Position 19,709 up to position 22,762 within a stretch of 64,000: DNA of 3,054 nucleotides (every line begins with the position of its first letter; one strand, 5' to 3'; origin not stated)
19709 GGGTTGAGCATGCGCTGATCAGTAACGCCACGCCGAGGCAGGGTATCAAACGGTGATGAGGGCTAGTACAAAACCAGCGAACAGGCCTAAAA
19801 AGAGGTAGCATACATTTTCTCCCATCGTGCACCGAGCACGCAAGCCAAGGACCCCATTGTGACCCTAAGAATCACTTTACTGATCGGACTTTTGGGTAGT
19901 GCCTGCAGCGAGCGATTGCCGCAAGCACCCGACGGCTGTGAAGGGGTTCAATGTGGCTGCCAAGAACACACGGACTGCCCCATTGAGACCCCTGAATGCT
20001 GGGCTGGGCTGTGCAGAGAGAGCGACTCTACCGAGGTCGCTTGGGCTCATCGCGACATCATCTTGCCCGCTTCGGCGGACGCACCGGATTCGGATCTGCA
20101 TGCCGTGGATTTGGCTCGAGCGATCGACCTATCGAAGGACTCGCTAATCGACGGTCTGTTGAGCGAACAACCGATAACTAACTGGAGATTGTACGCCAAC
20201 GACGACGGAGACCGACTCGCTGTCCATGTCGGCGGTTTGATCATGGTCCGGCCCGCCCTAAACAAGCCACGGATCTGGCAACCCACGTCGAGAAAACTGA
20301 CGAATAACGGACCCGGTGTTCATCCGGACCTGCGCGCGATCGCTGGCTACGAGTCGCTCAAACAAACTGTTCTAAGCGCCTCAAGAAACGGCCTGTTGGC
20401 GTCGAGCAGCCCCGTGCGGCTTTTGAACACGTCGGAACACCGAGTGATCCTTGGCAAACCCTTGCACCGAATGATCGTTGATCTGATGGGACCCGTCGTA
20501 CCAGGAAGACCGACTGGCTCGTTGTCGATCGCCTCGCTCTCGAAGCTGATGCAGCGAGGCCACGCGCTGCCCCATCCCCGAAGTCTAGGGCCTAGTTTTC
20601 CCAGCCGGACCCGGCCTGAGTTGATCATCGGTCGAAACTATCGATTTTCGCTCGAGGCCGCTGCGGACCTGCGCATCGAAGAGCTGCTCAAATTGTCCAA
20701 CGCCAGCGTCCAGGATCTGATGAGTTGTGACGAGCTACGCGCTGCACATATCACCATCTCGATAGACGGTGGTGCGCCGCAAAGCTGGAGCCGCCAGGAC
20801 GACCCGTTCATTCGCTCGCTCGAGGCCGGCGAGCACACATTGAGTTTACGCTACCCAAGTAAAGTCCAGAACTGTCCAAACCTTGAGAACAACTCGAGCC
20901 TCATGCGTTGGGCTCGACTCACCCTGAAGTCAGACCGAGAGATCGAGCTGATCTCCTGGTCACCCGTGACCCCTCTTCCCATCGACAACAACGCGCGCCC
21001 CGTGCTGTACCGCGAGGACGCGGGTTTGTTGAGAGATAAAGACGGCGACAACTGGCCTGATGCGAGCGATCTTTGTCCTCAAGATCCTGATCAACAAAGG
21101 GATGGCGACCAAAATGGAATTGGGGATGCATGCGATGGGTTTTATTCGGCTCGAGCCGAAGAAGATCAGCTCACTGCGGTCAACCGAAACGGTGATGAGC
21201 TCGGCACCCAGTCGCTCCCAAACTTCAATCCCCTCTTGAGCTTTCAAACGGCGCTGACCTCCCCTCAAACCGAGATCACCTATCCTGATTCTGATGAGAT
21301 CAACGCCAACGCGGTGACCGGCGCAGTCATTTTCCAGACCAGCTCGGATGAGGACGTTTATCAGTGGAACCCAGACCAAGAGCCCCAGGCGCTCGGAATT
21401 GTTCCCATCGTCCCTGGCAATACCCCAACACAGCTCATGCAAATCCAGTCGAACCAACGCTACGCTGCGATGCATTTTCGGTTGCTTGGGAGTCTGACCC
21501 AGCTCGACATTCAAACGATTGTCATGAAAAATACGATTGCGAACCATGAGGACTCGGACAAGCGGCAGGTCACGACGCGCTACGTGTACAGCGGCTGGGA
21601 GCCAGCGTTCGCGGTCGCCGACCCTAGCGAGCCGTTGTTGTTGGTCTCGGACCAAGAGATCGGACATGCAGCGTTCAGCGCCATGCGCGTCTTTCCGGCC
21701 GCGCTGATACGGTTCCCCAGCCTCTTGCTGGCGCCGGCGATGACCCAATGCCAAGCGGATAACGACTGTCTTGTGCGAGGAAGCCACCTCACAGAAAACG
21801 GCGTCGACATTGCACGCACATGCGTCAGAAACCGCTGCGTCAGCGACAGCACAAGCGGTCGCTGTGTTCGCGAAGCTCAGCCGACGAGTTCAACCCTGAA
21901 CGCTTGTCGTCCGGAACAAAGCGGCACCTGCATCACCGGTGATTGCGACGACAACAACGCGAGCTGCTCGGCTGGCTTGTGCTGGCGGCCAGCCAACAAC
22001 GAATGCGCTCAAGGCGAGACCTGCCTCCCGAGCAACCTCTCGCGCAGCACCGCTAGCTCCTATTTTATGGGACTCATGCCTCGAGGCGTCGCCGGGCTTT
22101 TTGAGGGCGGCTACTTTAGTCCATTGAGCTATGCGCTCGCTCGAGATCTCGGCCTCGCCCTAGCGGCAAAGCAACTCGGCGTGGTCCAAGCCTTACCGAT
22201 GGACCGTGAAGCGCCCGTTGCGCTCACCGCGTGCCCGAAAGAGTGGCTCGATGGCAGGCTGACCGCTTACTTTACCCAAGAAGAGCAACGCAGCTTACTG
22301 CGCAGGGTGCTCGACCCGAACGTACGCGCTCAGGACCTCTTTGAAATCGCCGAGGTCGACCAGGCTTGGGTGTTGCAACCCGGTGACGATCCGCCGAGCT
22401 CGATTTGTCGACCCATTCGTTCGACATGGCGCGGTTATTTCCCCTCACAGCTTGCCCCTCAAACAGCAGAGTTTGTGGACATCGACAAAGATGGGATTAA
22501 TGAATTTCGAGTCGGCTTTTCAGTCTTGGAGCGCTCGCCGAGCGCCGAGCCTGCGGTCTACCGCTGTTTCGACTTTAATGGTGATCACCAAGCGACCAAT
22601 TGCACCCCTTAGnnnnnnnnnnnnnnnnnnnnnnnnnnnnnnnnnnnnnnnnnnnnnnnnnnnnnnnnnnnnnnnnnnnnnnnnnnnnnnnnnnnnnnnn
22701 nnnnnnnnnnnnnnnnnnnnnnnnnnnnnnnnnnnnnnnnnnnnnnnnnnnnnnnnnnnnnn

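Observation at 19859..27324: Duplicated giant Ca-binding (TSP3-repeat) lipoproteins flanking an antisense HExxH protein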

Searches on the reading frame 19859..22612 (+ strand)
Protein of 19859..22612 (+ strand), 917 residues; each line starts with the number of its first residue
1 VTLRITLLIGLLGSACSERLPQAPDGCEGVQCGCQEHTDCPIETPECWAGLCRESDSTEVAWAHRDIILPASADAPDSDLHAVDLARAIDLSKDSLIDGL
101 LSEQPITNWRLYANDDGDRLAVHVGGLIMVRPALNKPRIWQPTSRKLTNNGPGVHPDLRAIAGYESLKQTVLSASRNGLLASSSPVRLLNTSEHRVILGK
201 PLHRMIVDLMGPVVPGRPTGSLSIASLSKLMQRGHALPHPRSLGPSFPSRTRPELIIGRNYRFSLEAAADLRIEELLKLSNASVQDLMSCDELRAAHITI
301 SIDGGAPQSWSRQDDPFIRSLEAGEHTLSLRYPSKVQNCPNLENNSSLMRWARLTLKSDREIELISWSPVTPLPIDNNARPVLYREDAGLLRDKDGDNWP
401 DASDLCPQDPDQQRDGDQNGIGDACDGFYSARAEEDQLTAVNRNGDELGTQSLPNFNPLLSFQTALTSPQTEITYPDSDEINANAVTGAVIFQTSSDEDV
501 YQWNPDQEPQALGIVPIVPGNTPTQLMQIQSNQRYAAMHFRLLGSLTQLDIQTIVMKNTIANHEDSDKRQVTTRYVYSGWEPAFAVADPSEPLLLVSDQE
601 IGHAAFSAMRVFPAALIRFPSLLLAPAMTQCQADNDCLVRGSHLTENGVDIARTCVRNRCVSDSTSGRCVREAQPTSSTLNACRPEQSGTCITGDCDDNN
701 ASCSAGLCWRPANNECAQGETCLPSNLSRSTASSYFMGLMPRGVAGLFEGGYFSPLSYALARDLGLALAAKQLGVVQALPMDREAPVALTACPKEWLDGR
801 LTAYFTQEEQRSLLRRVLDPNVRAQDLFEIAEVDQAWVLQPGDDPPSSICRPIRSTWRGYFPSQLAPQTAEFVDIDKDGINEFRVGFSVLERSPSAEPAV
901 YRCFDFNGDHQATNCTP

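Call 3: search_protein_families(library=pfam, proteins=[window:19859-22612:+], max_evalue=1)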
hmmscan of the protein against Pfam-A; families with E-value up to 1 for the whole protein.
window:19859-22612:+ (917 aa): 0 families

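Call 4: search_protein_families(library=ncbifam, proteins=[window:19859-22612:+], max_evalue=1)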
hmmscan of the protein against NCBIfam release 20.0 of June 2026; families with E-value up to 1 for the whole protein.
window:19859-22612:+ (917 aa): 1 family
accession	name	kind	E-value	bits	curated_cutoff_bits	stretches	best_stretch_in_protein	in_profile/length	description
NF045500.1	Omp28_seleno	equivalog_domain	0.067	12.5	200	1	392-427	273-309/377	Omp28-related selenoprotein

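Call 9: find_homologous_proteins(query=window:19859-22612:+)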
Query window:19859-22612:+ (917 aa): 2 proteins with E <= 0.001 among 8000 candidates.
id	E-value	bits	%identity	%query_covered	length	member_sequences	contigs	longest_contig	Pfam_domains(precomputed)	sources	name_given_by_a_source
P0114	0.0e+0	2124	100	100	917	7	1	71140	-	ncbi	-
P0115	2.7e-236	805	45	99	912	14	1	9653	-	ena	-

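Call 15: find_encoding_contigs(protein=P0115, flank=10000, max_places=3)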
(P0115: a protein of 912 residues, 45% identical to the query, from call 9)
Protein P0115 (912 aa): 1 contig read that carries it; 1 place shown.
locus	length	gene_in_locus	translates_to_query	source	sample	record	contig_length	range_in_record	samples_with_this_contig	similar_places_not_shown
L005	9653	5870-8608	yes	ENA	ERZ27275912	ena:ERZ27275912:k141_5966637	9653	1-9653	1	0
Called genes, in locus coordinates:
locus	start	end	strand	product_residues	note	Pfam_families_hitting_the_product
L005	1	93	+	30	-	?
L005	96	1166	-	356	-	PF00890:FAD_binding_2 (weak), PF01266:DAO (weak), PF01494:FAD_binding_3, PF03486:HI0933_like (faint), PF07992:Pyr_redox_2 (faint), PF12831:FAD_oxidored (faint), PF13450:NAD_binding_8 (weak), PF01266:DAO (weak), +1 more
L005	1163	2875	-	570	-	PF00501:AMP-binding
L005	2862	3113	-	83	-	PF00550:PP-binding (weak)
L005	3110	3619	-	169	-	PF04191:PEMT, PF04140:ICMT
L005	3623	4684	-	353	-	PF00195:Chal_sti_synt_N, PF08392:FAE1_CUT1_RppA, PF02797:Chal_sti_synt_C, PF08541:ACP_syn_III_C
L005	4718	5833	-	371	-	PF02424:ApbE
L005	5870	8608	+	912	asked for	-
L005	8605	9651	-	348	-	?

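Call 27: search_protein_representatives(alignment_id=A2)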
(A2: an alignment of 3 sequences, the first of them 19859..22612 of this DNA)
Query: 3 sequences, 921 profile positions. Proteins with E-value up to 0.001 (for the whole library): 235; up to 1e-10: 25; up to 1e-30: 14. The best 150 are listed.
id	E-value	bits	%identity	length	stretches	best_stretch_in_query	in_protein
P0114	0.0e+00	1615.5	-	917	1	1-921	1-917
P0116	0.0e+00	1329.5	-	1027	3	24-921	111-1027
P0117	3.8e-69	250.2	-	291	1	199-450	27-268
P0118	3.2e-64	233.9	-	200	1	313-508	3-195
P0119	2.1e-59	218.0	-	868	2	6-449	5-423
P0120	1.1e-57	212.4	-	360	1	24-274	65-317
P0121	1.3e-50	188.9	-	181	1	691-880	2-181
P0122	3.6e-48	180.8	-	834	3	9-265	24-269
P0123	3.7e-45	170.9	-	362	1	601-921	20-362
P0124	1.8e-43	165.3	-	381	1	598-921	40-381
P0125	8.1e-40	153.2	-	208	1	45-248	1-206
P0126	1.4e-39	152.4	-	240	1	700-921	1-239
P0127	2.0e-36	142.0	-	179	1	242-423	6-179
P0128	3.6e-32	127.9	-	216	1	102-309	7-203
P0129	7.7e-29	116.9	-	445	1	604-921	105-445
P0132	3.2e-19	85.0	-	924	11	390-425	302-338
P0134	7.5e-17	77.2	-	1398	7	390-453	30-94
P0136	2.2e-14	69.0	-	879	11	390-427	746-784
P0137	5.6e-12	61.1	-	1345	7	391-425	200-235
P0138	3.7e-11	58.3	-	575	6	391-434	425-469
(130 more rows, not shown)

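Call 28: find_homologous_proteins(query=A2, max_evalue=0.00001)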
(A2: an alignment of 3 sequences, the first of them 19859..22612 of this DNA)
Query A2 (3 sequences) (917 aa, profile of the alignment): 2 proteins with E <= 0.00001 among 8000 candidates.
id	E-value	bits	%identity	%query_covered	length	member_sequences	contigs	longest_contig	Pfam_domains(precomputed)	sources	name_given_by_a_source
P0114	0.0e+0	1616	100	100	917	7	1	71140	-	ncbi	-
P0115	0.0e+0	1606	45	99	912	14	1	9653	-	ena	-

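Call 32: find_encoding_contigs(protein=P0114, flank=1000, max_places=3)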
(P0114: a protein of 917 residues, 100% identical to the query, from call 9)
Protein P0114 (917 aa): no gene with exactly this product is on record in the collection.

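Call 46: predict_structure(alignment_id=A3)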
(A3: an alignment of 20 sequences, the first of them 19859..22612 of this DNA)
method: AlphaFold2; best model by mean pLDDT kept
length: 917 residues; sequences in the alignment: 20
mean_pLDDT: 61.7   pTM: 0.50
mean pLDDT of the five models: 61.7, 60.7, 60.3, 59.8, 56.6
residues with pLDDT >= 90: 126; 70-90: 228; 50-70: 260; < 50: 303
segments of 3 or more residues with pLDDT < 50: 1-3, 7-26, 28-31, 213-221, 236-256, 342-346, 374-377, 407-429, 461-488, 513-604, 626-636, 638-656, 658-664, 727-759, 781-784, 892-897, 913-917
pLDDT, mean of each block of 10 residues (from residue 1): 48 36 45 82 91 93 94 89 94 76 79 90 96 89 72 74 89 91 85 89 85 46 58 47 29 55 94 73 54 68 89 76 94 60 49 89 81 53 86 62 47 44 43 70 63 69 42 34 39 65 67 41 23 20 22 21 27 22 26 25 51 72 51 45 35 46 57 56 70 68 68 65 56 43 41 43 70 70 59 79 71 78 84 72 61 70 69 53 65 48 56 46
secondary structure, 60 per line:
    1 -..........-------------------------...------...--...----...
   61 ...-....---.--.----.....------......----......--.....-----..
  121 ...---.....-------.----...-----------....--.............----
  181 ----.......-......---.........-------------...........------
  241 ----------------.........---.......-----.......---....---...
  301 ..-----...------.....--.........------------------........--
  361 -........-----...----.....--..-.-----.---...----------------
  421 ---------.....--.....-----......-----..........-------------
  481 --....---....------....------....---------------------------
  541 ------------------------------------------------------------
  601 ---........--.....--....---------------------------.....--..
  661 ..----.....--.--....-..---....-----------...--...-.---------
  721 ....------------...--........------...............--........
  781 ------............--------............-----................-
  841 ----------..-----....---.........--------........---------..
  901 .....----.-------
elements in order (helices of 4 or more, strands of 3 or more residues): H2-11 E46-48 E51-53 H58-63 H65-68 E80-84 H91-96 E101-106 E109-113 E119-123 E127-131 H164-176 H185-191 E193-198 E202-210 H224-234 E257-265 E269-275 H281-287 H291-294 E298-302 E308-310 E317-321 E324-332 E351-358 E362-369 E382-386 E430-434 E437-441 E447-452 H458-467 H483-486 E490-493 E500-503 E510-513 E604-611 H614-618 H621-624 E652-656 E659-662 E667-671 H677-680 E687-690 E702-704 E707-709 E721-724 H742-749 H756-770 E773-780 E787-793 H794-798 H807-818 H824-827 E828-834 H835-839 E858-861 E865-873 E882-889 E899-905

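Call 48: fold_search(model_id=the predicted structure, library=pdb)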
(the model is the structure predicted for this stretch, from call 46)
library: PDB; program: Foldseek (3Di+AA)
matches with E <= 10: 501; with E <= 0.001: 0
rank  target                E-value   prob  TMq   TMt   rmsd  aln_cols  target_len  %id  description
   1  2wab_A                7.3e-03  0.98  0.07  0.17   6.0       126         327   13  Structure of an active site mutant of a family two carbohydrate esterase from Clostridium thermocellum in complex with (released 2009-03-24)
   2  6bm7_F                1.1e-02  0.35  0.08  0.21  21.2       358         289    7  Crystal structure of Trypanosoma brucei AdoMetDC/prozyme heterodimer in complex with pyrimidineamine inhibitor UTSAM56 (released 2018-01-03)
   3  2wao_A                1.8e-02  0.77  0.06  0.14   8.0       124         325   14  Structure of a family two carbohydrate esterase from Clostridium thermocellum in complex with cellohexaose (released 2009-10-06)
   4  2waa                  2.8e-02  0.97  0.08  0.19   5.3       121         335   15  Structure of a family two carbohydrate esterase from Cellvibrio japonicus (released 2009-03-24)
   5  6b9r_A                3.5e-02  0.04  0.04  0.07  20.2       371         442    8  Streptomyces albus HEPD with substrate 2-hydroxyethylphosphonate (2-HEP) and Fe(II) bound (released 2017-12-20)
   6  7rrm_A                4.1e-02  0.97  0.07  0.49   3.9       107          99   11  Structure of the human TMED1 (p24gamma1) Golgi dynamics Domain (released 2021-10-20)
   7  8j3x_A                6.0e-02  0.28  0.03  0.07  14.9       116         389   16  Crystal structure of CBM6E from Saccharophagus degradans (released 2024-04-24)
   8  8j3y_A                6.3e-02  0.28  0.03  0.07  14.9       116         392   16  Crystal structure of CBM6E E168Q in complex with oligosaccharides (released 2024-04-24)
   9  7epp                  6.3e-02  0.12  0.05  0.21  16.4       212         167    9  Recombinant Alfalfa Mosaic virus coat protein virus-like particle (rAMV-CP VLP) (released 2021-11-17)
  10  3zm8_A                7.0e-02  0.84  0.07  0.12  11.8       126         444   14  Crystal structure of Podospora anserina GH26-CBM35 beta-(1,4)- mannanase (released 2013-04-17)
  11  9fth_A                7.8e-02  0.16  0.09  0.13  19.3       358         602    9  Open conformation of the pentameric ligand-gated ion channel, DeCLIC at pH 5 with 10mM Ca2+ (released 2024-09-11)
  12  5gu5                  8.3e-02  0.44  0.06  0.35   8.3       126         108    8  Crystal structure of p24gamma2 GOLD domain determined by sulfur-SAD (released 2017-01-25)
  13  2w3j                  9.2e-02  0.77  0.07  0.36   7.0       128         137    8  Structure of a family 35 carbohydrate binding module from an environmental isolate (released 2009-01-20)
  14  8j3x_B                9.7e-02  0.23  0.03  0.07  14.9       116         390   16  Crystal structure of CBM6E from Saccharophagus degradans (released 2024-04-24)
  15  9b8i                  1.2e-01  0.08  0.05  0.06  17.5       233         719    8  Cryo-EM structure of the E. coli cellulose synthase BcsB-BcsC fusion protein (released 2025-02-19)
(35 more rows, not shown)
